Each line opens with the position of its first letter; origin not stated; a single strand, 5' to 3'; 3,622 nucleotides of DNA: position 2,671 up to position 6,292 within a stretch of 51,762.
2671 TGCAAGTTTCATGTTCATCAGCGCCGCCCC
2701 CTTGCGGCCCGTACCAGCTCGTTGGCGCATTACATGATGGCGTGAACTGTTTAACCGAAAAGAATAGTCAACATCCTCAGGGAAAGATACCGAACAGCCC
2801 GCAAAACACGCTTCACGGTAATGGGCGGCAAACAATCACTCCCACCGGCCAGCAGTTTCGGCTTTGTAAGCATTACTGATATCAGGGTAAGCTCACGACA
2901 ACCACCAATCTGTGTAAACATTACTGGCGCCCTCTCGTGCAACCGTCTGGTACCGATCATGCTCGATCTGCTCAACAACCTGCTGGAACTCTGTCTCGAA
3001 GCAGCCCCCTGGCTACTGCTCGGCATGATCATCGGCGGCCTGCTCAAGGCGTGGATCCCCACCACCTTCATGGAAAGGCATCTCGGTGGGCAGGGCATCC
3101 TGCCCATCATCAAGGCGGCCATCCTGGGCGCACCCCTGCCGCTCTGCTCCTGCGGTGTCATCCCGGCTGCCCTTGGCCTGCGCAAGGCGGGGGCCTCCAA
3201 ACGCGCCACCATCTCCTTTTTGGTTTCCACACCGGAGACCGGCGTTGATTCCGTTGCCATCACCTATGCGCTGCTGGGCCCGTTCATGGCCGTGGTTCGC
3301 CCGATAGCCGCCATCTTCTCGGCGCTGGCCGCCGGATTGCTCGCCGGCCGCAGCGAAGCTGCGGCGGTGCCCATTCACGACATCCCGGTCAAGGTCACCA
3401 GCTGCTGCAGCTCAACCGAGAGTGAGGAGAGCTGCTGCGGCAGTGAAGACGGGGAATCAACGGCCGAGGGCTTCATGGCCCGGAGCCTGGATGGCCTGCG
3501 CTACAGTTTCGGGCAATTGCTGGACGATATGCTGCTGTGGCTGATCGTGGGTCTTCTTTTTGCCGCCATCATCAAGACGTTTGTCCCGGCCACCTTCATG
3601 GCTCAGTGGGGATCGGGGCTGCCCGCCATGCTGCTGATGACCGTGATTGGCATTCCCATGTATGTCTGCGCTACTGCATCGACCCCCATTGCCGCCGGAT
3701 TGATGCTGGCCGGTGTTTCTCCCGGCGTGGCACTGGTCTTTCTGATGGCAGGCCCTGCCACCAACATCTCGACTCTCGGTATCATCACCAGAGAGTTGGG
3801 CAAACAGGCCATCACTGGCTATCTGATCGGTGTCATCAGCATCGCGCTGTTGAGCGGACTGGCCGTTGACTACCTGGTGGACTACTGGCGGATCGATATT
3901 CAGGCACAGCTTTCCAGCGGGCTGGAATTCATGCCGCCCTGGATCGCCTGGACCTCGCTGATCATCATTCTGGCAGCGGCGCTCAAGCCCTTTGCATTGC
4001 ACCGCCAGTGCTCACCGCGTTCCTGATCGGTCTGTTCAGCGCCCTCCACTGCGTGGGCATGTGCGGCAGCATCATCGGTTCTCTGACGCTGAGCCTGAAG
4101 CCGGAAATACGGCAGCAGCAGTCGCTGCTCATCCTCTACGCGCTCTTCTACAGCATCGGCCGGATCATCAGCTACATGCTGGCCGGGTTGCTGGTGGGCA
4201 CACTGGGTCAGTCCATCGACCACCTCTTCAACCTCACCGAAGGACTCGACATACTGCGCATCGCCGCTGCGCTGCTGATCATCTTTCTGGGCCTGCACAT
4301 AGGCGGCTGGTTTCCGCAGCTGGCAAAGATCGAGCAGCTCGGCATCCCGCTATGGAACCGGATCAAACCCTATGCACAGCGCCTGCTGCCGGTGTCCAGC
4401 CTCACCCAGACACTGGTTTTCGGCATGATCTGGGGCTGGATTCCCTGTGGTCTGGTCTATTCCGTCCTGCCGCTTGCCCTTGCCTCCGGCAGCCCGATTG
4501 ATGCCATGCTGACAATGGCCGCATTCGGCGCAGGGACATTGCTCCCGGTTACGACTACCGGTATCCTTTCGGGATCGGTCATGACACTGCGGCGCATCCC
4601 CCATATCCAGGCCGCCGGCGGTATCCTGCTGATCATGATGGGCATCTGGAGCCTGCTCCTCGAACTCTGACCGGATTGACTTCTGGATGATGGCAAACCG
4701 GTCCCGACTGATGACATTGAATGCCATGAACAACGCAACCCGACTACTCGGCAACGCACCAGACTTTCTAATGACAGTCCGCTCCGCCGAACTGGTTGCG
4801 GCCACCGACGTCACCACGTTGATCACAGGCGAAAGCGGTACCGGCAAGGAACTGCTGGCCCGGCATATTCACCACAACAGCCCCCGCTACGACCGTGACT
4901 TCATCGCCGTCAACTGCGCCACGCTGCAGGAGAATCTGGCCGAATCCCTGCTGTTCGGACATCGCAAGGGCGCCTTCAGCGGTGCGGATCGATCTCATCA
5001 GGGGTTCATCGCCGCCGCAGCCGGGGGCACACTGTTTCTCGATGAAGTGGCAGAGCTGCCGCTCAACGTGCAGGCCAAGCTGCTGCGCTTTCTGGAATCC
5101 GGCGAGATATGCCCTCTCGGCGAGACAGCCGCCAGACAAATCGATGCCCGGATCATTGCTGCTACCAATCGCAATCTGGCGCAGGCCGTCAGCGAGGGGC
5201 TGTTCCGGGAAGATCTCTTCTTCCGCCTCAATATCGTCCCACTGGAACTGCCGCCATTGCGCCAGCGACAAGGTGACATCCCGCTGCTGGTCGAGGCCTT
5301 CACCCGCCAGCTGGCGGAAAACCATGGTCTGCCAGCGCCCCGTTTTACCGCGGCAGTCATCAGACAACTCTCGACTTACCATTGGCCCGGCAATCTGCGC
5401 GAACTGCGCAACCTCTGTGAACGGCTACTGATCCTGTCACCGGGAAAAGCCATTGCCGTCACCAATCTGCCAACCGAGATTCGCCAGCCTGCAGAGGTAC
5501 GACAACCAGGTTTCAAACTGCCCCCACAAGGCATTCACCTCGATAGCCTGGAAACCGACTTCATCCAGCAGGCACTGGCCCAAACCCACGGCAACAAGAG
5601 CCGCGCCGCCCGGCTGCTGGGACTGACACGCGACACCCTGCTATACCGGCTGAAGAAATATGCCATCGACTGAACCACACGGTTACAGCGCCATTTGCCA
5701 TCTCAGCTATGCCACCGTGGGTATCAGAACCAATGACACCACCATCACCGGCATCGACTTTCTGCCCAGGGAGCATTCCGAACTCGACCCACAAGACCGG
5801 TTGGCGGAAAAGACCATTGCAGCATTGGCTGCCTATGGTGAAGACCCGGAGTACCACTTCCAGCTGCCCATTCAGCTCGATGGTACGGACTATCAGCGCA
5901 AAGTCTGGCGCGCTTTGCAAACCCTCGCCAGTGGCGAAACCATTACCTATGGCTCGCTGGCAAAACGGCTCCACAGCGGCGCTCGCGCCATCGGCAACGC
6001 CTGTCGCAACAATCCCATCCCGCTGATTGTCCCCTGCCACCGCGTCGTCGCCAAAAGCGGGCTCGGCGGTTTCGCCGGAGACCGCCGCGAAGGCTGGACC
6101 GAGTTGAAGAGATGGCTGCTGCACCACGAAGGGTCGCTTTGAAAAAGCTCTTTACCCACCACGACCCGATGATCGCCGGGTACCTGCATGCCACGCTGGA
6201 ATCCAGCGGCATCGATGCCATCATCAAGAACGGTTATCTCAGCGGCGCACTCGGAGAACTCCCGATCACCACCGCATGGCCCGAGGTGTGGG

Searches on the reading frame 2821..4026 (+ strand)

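Call 44: search_protein_families(library=pfam, proteins=[window:2821-4026:+], max_evalue=0.0001)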
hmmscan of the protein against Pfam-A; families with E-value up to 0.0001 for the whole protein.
window:2821-4026:+ (401 aa): 1 family
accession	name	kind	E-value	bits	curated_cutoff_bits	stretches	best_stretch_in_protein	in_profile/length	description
PF03773.19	ArsP_1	-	3.6e-38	131.8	32.3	1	55-350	10-293/294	Predicted permease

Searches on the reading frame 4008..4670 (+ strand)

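Call 44: search_protein_families(library=pfam, proteins=[window:4008-4670:+], max_evalue=0.0001)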
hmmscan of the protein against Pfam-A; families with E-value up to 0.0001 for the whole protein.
window:4008-4670:+ (220 aa): 1 family
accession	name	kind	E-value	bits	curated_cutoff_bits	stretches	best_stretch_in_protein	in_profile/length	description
PF13386.12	DsbD_2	-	4e-49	167.6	24.9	1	3-214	1-199/199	Cytochrome C biogenesis protein transmembrane region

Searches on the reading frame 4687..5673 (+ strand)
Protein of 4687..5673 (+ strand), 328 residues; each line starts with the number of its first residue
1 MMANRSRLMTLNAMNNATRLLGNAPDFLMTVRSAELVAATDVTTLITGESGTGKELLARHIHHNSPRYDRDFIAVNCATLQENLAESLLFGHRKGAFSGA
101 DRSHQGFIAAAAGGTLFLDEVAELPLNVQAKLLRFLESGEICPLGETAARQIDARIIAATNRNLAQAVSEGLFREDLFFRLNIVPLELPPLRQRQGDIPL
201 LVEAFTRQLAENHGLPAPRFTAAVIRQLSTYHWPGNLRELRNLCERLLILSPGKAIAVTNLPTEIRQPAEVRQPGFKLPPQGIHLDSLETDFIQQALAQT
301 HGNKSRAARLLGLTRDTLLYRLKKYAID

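Call 44: search_protein_families(library=pfam, proteins=[window:4687-5673:+], max_evalue=0.0001)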
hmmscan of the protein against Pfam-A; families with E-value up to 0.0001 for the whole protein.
window:4687-5673:+ (328 aa): 7 families
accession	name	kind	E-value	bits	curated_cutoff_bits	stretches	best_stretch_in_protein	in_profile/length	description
PF00158.32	Sigma54_activat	-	9.6e-64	214.5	20.2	1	21-186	2-167/168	Sigma-54 interaction domain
PF25601.1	AAA_lid_14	-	3.2e-24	85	27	1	192-271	1-80/87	AAA+ ATPase lid domain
PF14532.12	Sigma54_activ_2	-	3.3e-17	63.4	25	1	34-191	14-138/138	Sigma-54 interaction domain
PF02954.25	HTH_8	-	5.2e-15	55.3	22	1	286-325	3-42/42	Bacterial regulatory protein, Fis family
PF07728.20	AAA_5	-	2.5e-08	34.4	22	1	45-163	3-124/139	AAA domain (dynein-related subfamily)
PF01078.27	Mg_chelatase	-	2.6e-07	30.7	20.3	0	99-161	93-157/207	Magnesium chelatase, subunit ChlI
PF00004.35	AAA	-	9.4e-05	23.3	21.2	0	45-181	2-126/131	ATPase family associated with various cellular activities (AAA)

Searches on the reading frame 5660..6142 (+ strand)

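Call 44: search_protein_families(library=pfam, proteins=[window:5660-6142:+], max_evalue=0.0001)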
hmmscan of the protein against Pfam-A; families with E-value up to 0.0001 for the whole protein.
window:5660-6142:+ (160 aa): 1 family
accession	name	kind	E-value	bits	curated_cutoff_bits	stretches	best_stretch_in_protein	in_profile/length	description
PF01035.26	DNA_binding_1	-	3.2e-26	91.4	27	1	78-158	2-80/81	6-O-methylguanine DNA methyltransferase, DNA binding domain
